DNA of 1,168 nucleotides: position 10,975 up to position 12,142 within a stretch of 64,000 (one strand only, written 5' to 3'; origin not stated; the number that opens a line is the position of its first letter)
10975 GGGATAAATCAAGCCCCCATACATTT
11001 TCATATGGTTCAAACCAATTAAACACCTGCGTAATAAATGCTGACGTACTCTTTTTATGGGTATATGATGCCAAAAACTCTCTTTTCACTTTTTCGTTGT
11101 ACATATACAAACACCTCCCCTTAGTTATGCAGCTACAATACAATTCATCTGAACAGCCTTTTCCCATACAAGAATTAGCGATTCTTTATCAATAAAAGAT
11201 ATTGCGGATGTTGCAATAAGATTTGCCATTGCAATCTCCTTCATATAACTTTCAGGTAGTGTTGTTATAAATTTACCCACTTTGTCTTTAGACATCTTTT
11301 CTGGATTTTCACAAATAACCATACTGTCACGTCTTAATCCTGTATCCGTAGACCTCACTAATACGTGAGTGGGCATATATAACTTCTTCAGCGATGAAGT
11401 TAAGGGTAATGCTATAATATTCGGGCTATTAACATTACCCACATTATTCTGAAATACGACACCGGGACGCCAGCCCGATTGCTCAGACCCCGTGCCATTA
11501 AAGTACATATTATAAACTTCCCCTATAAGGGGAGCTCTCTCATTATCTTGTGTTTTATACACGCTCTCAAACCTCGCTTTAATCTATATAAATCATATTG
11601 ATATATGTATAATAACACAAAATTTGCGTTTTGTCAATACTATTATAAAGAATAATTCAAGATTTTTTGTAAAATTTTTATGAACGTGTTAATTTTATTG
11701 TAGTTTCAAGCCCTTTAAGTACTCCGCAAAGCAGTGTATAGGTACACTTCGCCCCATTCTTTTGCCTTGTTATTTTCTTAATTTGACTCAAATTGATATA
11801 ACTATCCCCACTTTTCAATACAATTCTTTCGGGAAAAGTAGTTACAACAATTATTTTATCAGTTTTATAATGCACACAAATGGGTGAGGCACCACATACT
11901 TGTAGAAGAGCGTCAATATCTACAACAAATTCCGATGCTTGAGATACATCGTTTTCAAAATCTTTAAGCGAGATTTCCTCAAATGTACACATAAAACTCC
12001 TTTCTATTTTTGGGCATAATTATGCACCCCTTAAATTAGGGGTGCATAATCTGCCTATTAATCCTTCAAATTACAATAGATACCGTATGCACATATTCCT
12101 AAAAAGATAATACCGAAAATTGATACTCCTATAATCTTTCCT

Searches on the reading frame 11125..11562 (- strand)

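Call 25: search_protein_families(library=phrogs, proteins=[window:11125-11562:-], max_evalue=0.001)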
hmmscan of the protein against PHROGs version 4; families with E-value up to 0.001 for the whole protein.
window:11125-11562:- (145 aa): 1 family
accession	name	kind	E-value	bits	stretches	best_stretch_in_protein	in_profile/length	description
phrog_1936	-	moron, auxiliary metabolic gene and host takeover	3.5e-21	76.9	1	8-111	6-112/188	MazF-like growth inhibitor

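Call 85: search_protein_families(library=pfam, proteins=[window:11125-11562:-], max_evalue=0.1)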
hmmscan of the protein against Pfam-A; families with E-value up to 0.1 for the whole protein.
window:11125-11562:- (145 aa): 1 family
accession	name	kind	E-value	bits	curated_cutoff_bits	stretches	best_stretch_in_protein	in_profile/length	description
PF02452.23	PemK_toxin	-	1.7e-18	67.3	23.1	1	14-112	3-103/109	PemK-like, MazF-like toxin of type II toxin-antitoxin system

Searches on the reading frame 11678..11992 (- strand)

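Call 25: search_protein_families(library=phrogs, proteins=[window:11678-11992:-], max_evalue=0.001)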
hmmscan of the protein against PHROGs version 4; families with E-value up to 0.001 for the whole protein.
window:11678-11992:- (104 aa): 0 families

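Call 85: search_protein_families(library=pfam, proteins=[window:11678-11992:-], max_evalue=0.1)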
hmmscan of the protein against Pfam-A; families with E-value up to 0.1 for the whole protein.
window:11678-11992:- (104 aa): 1 family
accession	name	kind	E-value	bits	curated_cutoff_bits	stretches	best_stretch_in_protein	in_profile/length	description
PF10416.15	IBD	-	0.093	13.2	25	0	68-99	34-64/128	Transcription-initiator DNA-binding domain IBD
